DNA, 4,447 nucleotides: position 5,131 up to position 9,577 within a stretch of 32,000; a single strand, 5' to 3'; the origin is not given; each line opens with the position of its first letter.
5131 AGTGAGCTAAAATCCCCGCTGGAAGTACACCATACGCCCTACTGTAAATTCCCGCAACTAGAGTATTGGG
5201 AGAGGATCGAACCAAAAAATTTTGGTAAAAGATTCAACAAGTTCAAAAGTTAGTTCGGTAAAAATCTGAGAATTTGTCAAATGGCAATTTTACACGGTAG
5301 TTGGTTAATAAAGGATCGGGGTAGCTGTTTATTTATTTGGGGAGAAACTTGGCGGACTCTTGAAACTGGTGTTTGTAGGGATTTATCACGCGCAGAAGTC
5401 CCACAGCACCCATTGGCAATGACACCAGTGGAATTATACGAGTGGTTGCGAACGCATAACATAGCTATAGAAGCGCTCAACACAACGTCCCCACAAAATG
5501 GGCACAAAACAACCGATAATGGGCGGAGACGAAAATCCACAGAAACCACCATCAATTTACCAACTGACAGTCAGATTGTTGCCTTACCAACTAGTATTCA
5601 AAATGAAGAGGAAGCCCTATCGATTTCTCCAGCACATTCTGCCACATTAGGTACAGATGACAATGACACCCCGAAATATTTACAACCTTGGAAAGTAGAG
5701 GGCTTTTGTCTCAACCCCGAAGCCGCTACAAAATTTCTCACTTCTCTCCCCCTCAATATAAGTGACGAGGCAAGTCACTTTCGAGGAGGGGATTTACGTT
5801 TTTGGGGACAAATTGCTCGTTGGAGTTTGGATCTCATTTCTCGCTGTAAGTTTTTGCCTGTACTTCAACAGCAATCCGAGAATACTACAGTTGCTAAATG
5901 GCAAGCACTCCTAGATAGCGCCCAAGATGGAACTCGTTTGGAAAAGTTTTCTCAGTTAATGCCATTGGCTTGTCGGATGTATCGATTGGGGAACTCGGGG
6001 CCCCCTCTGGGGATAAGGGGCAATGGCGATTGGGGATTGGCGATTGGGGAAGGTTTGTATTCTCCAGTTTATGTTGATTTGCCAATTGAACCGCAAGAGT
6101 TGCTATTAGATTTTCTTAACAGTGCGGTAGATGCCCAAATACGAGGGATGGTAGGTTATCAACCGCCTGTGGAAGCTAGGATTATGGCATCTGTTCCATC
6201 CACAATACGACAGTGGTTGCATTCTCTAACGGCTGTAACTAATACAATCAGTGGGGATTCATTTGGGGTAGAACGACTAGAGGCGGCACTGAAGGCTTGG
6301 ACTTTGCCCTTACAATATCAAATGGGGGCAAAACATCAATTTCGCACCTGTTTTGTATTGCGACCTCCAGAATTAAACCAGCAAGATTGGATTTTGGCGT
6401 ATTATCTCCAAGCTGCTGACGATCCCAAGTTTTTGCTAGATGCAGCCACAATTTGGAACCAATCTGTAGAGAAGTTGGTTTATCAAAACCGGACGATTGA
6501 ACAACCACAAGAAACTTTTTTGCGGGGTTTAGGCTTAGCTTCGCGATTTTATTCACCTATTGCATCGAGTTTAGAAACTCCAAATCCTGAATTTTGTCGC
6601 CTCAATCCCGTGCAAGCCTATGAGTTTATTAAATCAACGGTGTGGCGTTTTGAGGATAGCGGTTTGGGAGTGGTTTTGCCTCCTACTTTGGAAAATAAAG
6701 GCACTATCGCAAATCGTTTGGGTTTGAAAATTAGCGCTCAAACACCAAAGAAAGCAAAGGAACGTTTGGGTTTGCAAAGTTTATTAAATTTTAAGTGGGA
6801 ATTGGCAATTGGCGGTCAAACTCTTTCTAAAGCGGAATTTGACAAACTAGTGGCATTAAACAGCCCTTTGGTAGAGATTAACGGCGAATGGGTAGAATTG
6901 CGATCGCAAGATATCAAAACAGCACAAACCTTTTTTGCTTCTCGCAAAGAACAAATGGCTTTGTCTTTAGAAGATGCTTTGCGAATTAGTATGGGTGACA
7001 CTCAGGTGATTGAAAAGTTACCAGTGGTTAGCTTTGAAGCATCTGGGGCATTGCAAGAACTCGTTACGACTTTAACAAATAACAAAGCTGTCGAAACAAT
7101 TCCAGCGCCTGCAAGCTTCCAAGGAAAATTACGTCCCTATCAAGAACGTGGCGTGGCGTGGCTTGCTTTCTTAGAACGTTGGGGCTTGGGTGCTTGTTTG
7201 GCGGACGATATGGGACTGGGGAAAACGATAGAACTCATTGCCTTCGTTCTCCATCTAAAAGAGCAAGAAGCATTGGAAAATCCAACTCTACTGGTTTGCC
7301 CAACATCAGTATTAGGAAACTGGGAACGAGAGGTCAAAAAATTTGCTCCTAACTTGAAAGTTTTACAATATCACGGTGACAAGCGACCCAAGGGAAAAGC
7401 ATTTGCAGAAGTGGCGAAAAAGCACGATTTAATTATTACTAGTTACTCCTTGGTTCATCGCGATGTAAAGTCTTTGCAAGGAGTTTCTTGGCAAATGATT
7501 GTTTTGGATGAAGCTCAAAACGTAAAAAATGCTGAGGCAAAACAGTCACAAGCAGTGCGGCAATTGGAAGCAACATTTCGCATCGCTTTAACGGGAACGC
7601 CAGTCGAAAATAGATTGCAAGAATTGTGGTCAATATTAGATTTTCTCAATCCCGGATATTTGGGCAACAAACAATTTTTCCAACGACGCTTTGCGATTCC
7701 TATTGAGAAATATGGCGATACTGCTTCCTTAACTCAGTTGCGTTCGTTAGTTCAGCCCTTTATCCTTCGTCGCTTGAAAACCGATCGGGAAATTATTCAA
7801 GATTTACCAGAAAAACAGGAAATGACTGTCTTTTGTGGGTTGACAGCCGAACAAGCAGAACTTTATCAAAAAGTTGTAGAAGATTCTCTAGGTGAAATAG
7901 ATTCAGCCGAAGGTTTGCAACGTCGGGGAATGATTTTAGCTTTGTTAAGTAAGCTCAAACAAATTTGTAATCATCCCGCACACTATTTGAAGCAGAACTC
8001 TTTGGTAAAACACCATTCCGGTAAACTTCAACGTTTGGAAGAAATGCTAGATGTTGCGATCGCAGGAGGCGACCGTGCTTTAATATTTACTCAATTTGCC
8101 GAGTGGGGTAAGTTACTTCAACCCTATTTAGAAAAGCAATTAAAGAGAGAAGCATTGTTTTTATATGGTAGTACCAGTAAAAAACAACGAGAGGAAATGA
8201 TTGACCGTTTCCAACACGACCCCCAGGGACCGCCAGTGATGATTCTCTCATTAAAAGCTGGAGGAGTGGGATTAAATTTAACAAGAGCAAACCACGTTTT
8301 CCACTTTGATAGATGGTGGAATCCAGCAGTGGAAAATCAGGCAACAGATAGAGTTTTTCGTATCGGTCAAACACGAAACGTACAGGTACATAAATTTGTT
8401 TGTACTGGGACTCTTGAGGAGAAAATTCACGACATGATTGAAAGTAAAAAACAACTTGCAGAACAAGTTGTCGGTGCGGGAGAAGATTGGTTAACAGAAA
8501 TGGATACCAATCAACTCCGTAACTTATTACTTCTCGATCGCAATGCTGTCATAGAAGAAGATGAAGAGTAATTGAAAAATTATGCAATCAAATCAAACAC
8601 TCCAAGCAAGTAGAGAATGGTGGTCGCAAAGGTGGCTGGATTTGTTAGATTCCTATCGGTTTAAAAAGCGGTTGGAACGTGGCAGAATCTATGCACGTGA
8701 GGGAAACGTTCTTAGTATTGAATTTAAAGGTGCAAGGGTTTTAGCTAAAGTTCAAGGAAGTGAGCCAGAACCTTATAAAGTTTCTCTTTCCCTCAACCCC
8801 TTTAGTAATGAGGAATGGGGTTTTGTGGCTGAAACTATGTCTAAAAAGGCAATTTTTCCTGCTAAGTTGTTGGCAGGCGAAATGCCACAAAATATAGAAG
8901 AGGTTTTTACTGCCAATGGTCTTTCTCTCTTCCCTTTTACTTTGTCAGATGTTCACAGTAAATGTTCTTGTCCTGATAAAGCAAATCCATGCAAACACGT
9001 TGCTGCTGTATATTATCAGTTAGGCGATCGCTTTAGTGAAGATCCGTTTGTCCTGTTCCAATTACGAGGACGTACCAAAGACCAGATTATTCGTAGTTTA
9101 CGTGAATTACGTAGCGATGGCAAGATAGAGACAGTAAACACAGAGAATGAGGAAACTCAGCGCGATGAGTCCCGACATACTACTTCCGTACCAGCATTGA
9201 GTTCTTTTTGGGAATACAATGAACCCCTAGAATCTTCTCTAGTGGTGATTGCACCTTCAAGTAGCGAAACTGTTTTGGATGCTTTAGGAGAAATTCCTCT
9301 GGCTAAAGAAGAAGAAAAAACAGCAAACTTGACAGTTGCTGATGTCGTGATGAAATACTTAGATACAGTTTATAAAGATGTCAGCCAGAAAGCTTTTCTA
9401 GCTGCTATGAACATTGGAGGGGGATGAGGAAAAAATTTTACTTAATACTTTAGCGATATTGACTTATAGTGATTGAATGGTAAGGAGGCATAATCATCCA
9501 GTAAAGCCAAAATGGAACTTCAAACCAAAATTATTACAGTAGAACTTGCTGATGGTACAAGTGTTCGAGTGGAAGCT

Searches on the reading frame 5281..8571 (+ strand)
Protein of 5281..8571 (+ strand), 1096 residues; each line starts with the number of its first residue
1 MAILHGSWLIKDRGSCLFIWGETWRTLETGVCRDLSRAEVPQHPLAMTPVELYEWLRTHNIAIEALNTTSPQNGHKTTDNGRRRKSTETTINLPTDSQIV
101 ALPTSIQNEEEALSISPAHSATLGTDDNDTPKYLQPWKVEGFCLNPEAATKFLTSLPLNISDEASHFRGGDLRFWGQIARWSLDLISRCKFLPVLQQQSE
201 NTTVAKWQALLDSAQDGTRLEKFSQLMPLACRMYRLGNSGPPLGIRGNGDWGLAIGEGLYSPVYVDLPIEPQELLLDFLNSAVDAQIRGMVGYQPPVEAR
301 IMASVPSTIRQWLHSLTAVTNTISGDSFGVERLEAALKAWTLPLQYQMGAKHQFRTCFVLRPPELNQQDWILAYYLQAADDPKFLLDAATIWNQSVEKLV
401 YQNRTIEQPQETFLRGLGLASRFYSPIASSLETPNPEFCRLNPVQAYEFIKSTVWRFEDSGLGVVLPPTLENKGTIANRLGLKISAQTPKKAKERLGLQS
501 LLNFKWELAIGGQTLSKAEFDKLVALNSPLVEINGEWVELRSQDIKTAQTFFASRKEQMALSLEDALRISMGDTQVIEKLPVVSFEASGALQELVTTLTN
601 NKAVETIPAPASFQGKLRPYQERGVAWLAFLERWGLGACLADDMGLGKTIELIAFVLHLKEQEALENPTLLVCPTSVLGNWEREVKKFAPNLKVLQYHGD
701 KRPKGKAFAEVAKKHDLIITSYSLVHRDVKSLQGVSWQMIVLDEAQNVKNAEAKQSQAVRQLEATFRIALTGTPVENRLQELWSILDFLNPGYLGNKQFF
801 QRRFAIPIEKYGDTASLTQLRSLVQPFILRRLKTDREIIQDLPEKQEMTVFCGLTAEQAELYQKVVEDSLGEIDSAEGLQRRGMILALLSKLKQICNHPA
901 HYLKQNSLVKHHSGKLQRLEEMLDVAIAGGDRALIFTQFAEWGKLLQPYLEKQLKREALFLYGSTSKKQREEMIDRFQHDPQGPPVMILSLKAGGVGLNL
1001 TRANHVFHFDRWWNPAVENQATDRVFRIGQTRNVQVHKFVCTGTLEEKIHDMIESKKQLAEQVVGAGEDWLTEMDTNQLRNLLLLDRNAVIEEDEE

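Call 93: search_protein_families(library=pfam, proteins=[window:5281-8571:+], max_evalue=0.00001)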
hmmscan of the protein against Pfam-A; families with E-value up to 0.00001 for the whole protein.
window:5281-8571:+ (1096 aa): 5 families
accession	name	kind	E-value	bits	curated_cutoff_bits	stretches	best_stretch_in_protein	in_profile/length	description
PF00176.29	SNF2-rel_dom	-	8.6e-81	271.6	24.9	1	620-900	1-289/290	SNF2-related domain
PF12419.13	DUF3670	-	3.2e-43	147.1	27.6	1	435-570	2-135/136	SNF2 Helicase protein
PF00271.37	Helicase_C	-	1.5e-20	73.9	23.5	1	915-1029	2-110/110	Helicase conserved C-terminal domain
PF04851.21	ResIII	-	4.2e-10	40.2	22.5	1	616-775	3-163/164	Type III restriction enzyme, res subunit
PF00270.35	DEAD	-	1.4e-06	28.6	26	1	643-775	22-161/167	DEAD/DEAH box helicase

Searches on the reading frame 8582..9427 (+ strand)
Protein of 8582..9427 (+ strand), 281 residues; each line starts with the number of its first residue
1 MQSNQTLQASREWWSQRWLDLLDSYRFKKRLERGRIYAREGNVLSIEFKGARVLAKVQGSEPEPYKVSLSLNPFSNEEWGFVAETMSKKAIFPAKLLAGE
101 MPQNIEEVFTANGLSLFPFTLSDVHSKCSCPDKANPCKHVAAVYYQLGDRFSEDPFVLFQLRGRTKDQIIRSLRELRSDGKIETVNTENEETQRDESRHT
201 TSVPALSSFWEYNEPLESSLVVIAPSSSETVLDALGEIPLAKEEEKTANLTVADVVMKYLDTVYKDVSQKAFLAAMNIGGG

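Call 93: search_protein_families(library=pfam, proteins=[window:8582-9427:+], max_evalue=0.00001)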
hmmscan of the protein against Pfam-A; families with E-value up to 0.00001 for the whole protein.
window:8582-9427:+ (281 aa): 1 family
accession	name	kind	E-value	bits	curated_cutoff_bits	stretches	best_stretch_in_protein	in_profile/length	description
PF04434.22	SWIM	-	4e-07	29.8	19.6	1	123-147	10-37/38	SWIM zinc finger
